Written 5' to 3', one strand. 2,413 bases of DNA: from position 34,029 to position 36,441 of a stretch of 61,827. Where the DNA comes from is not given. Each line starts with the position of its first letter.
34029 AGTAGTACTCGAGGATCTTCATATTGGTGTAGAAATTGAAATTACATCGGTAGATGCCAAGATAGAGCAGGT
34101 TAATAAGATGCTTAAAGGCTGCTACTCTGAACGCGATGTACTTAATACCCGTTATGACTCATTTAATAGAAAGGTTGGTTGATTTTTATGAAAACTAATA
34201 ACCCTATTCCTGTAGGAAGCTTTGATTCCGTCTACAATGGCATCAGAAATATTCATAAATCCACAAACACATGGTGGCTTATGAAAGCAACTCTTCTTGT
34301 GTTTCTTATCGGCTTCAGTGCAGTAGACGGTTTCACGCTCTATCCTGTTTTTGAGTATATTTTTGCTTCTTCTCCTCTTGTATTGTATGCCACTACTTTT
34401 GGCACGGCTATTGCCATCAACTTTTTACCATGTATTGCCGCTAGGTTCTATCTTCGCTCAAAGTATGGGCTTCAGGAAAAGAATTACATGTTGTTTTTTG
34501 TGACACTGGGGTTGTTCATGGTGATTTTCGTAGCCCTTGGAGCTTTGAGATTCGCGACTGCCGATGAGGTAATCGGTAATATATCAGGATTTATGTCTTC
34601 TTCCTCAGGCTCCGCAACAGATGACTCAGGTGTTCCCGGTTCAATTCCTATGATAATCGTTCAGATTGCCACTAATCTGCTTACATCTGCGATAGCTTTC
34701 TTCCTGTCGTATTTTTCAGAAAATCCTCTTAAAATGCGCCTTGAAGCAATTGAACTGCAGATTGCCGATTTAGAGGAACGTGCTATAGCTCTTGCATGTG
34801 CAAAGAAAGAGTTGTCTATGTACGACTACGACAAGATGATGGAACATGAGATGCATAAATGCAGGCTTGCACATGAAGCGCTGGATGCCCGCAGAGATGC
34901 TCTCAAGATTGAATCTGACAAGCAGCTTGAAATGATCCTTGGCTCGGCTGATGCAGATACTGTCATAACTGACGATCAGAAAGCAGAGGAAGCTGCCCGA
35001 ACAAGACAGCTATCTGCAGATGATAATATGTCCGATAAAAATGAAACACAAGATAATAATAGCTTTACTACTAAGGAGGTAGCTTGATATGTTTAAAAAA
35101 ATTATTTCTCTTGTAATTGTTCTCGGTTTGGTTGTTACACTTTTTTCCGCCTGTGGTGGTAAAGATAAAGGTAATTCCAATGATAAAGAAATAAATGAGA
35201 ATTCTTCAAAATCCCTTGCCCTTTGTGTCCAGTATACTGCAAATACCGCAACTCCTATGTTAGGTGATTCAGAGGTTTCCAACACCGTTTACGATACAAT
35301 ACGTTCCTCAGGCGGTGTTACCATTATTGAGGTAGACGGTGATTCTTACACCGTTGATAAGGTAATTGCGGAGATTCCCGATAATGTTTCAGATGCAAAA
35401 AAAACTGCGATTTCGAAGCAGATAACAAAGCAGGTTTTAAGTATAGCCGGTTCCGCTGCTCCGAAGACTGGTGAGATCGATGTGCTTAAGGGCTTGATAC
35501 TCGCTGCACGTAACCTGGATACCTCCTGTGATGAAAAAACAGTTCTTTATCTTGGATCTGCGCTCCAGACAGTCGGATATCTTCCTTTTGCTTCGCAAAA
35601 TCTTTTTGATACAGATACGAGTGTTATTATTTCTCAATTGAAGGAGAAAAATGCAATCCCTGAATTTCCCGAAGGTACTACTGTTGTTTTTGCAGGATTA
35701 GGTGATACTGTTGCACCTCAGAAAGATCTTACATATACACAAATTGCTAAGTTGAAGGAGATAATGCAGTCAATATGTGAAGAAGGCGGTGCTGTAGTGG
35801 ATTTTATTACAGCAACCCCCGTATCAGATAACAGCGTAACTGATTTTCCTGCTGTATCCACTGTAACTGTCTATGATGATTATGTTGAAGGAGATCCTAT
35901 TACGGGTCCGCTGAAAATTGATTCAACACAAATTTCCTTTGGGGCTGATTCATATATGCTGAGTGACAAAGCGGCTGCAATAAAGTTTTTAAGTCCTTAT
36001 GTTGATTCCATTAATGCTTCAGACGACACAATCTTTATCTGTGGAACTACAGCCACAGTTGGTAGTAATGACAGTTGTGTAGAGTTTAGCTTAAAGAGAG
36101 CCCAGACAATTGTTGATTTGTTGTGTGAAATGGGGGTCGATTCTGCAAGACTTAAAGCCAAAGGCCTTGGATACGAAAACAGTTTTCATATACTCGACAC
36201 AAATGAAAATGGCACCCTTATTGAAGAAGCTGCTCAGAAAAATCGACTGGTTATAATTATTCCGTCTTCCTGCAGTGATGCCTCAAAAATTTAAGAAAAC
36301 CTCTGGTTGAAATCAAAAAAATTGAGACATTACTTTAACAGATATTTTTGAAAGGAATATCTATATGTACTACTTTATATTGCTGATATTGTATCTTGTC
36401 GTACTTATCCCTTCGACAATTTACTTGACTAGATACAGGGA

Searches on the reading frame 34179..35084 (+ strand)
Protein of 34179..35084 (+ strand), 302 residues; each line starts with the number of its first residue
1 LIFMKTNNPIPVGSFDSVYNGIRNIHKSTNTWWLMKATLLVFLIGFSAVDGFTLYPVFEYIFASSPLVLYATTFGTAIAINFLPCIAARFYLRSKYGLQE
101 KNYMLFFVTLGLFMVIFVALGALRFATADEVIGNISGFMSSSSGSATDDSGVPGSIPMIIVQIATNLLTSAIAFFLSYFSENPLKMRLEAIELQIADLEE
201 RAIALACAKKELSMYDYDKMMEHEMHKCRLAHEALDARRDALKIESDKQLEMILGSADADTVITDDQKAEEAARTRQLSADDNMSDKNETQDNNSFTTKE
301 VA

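Call 7: search_protein_families(library=pfam, proteins=[window:34179-35084:+], max_evalue=0.01)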
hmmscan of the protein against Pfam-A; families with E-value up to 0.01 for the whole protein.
window:34179-35084:+ (302 aa): 1 family
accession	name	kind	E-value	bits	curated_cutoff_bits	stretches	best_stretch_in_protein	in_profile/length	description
PF12146.15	Hydrolase_4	-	0.0023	17.7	27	1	204-270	147-212/239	Serine aminopeptidase, S33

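Call 80: search_protein_families(library=padloc, proteins=[window:34179-35084:+], max_evalue=0.001)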
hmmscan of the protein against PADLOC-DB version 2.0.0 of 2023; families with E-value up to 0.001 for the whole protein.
window:34179-35084:+ (302 aa): 0 families

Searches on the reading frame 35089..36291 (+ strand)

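Call 7: search_protein_families(library=pfam, proteins=[window:35089-36291:+], max_evalue=0.01)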
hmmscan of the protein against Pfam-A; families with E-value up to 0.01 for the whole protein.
window:35089-36291:+ (401 aa): 1 family
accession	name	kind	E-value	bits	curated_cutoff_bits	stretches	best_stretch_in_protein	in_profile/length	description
PF00691.25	OmpA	-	1e-08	35.9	27.2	1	284-367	2-86/98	OmpA family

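Call 80: search_protein_families(library=padloc, proteins=[window:35089-36291:+], max_evalue=0.001)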
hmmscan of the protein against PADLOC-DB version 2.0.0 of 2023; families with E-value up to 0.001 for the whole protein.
window:35089-36291:+ (401 aa): 1 family
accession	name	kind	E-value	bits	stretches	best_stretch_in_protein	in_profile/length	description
PDLC00609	ZorB1|ZorB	-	0.00016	19.2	1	266-350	80-171/232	MotB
